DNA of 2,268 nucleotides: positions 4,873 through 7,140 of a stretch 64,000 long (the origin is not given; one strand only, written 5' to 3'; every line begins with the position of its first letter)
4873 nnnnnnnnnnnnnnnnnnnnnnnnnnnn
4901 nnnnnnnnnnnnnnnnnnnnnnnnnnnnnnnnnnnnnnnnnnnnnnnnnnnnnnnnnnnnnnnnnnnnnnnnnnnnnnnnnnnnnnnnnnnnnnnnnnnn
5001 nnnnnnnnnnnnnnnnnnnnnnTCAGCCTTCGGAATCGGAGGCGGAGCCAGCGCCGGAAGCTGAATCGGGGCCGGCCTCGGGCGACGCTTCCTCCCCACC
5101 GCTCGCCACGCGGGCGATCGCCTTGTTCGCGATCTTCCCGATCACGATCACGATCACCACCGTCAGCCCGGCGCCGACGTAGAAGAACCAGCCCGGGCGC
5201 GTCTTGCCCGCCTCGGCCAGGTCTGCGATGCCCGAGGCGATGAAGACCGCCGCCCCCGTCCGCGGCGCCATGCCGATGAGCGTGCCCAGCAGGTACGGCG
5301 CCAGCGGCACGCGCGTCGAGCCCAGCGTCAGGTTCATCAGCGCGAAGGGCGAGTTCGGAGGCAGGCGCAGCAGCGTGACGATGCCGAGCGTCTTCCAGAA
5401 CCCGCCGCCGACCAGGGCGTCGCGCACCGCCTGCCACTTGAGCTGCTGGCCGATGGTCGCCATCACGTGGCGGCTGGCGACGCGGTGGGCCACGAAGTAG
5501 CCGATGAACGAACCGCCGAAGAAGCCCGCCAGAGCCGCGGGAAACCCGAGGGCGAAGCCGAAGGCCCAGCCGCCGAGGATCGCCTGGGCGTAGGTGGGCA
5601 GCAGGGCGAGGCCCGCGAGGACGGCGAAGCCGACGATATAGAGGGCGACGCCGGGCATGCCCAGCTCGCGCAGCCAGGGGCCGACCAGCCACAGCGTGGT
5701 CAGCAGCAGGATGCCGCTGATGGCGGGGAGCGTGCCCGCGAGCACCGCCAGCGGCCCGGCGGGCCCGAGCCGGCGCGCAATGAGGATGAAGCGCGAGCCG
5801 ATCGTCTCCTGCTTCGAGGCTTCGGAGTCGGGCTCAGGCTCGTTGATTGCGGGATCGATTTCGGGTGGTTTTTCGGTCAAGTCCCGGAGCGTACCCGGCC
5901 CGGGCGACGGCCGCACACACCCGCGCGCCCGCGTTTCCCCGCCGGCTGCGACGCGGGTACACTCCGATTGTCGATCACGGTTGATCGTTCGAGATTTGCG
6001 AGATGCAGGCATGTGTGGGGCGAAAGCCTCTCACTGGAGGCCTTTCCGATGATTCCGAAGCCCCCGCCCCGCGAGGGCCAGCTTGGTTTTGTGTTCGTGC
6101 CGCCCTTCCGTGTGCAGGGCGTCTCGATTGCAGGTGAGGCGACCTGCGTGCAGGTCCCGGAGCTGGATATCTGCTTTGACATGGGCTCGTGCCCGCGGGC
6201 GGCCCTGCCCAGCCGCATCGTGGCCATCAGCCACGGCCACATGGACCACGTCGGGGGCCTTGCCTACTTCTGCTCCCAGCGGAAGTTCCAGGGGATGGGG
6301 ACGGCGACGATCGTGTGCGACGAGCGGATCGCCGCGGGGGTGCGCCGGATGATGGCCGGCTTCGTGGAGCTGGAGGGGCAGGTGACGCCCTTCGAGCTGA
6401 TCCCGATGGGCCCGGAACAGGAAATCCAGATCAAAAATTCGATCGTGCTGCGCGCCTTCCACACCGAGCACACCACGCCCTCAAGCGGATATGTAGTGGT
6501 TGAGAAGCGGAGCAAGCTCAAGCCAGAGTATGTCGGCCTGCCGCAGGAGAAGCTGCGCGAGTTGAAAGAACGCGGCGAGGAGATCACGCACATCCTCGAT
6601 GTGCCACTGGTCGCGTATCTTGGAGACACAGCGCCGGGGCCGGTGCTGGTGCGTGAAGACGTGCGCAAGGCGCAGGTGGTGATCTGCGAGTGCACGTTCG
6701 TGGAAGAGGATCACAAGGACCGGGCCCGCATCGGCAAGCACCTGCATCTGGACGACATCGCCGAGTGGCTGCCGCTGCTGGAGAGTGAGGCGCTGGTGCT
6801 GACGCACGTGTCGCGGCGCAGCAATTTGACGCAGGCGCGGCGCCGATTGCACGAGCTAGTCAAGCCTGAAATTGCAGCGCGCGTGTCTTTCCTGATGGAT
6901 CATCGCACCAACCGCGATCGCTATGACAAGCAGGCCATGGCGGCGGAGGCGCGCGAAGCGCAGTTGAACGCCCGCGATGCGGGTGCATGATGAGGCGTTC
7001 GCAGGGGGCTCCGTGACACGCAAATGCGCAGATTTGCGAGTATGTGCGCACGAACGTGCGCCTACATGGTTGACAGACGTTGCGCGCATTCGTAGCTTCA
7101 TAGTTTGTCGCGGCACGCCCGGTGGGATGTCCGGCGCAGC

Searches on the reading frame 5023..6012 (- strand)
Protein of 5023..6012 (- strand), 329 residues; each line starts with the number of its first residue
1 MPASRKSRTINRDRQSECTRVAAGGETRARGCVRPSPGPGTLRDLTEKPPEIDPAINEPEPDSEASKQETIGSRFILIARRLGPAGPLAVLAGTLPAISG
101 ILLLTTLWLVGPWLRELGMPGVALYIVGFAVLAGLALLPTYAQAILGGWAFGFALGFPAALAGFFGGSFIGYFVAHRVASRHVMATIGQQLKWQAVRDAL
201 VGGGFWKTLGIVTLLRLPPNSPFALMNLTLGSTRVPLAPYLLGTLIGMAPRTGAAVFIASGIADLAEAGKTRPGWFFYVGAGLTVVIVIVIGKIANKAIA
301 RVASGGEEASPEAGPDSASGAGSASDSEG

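Call 4: search_protein_families(library=pfam, proteins=[window:5023-6012:-])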
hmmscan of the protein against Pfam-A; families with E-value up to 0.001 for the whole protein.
window:5023-6012:- (329 aa): 1 family
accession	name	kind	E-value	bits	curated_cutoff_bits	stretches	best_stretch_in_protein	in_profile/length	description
PF09335.16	VTT_dom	-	1.9e-14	54.6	33.9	1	139-258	2-120/123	VTT domain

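Call 69: search_protein_families(library=ncbifam, proteins=[window:5023-6012:-], max_evalue=0.00001)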
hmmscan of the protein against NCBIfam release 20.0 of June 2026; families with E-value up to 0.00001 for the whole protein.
window:5023-6012:- (329 aa): 0 families

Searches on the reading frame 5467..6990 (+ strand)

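Call 4: search_protein_families(library=pfam, proteins=[window:5467-6990:+])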
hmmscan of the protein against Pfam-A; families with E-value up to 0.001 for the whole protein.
window:5467-6990:+ (507 aa): 2 families
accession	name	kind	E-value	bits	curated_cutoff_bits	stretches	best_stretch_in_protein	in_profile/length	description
PF12706.13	Lactamase_B_2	-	1.5e-15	57.8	27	2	250-348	32-134/200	Beta-lactamase superfamily domain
PF00753.33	Lactamase_B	-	1.4e-05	25.6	22.7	1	251-344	46-138/196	Metallo-beta-lactamase superfamily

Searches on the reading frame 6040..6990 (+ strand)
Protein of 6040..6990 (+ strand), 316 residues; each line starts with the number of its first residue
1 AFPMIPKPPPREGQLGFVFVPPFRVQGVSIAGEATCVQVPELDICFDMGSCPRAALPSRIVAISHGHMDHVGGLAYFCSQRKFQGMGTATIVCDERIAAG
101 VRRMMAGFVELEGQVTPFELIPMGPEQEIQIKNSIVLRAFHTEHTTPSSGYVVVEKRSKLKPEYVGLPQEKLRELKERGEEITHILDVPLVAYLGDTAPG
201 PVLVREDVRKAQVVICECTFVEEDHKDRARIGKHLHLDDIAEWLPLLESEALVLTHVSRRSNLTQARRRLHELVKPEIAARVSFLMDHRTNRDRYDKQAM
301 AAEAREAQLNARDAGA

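Call 69: search_protein_families(library=ncbifam, proteins=[window:6040-6990:+], max_evalue=0.00001)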
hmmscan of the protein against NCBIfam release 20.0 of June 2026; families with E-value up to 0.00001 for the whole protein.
window:6040-6990:+ (316 aa): 6 families
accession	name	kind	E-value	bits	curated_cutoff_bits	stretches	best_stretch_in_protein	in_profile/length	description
TIGR02651.1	RNase_Z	equivalog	1e-21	77.3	292.95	1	61-272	55-283/302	ribonuclease Z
NF000801.0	PRK00055.1-3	equivalog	1.8e-16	60.1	252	1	60-262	56-276/307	ribonuclease Z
TIGR02650.1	RNase_Z_T_toga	equivalog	3.2e-11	42.9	507.05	1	40-261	17-248/277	ribonuclease Z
NF002558.0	PRK02126.1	subfamily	3.9e-10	39.2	315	1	174-280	228-334/345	ribonuclease Z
NF000804.0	PRK00055.2-1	equivalog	3.7e-06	26.3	402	0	190-278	202-288/306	ribonuclease Z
NF000800.0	PRK00055.1-1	equivalog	6.2e-06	25.4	398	0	61-156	60-153/305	ribonuclease Z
